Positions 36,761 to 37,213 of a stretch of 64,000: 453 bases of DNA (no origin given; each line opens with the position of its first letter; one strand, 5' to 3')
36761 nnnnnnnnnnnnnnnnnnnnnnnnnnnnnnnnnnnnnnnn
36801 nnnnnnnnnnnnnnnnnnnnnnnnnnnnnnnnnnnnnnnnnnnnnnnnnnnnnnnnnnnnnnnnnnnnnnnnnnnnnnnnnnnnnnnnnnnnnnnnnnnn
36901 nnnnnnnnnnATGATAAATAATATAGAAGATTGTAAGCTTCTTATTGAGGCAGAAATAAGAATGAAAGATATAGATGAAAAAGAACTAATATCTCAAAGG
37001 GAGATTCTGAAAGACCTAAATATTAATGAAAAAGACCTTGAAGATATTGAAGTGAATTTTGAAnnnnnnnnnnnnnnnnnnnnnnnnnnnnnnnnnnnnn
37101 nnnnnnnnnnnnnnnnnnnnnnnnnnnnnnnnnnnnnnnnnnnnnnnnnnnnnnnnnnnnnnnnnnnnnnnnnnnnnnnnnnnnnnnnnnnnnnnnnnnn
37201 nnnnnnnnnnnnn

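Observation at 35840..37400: Three tandem type I toxin-antitoxin-like loci wedged between the tape-measure gene and the tail-tip genes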

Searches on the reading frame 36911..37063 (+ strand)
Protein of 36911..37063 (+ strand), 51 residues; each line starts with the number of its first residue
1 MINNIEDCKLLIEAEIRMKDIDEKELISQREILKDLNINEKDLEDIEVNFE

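Call 16: search_protein_families(library=pfam, proteins=[window:36911-37063:+], max_evalue=10)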
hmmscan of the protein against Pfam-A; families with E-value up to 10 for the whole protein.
seq(51 aa): 2 families
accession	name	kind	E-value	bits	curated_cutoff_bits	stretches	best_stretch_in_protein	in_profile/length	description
PF21618.2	OST_P1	-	0.14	13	27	1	13-50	41-78/93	Oligosaccharyl transferase, Peripheral 1 domain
PF24158.1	DUF7409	-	0.25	12.1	27.8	1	10-25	11-26/47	Domain of unknown function (DUF7409)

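Call 17: search_protein_families(library=ncbifam, proteins=[window:36911-37063:+], max_evalue=10)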
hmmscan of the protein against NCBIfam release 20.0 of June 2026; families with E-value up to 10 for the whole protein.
seq(51 aa): 0 families

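Call 18: search_protein_families(library=phrogs, proteins=[window:36911-37063:+], max_evalue=10)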
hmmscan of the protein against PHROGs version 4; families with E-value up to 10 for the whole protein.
seq(51 aa): 6 families
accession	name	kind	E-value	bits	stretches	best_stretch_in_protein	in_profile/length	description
phrog_13860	-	unknown function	3.2e-34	117.7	1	1-51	1-51/51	-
phrog_35868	-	unknown function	0.0075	17.5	1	14-48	61-95/123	-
phrog_847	-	transcription regulation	0.031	15.9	1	7-50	10-52/149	anti-repressor Ant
phrog_10458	-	unknown function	0.054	14.7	1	8-47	20-60/91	-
phrog_10747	-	unknown function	0.087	13.9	1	8-48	9-49/118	-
phrog_7375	-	unknown function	0.28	12.2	1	28-46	10-28/60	-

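Call 89: search_protein_families(library=padloc, proteins=[window:36911-37063:+], max_evalue=1)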
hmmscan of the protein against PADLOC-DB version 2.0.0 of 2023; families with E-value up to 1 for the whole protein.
seq(51 aa): 0 families
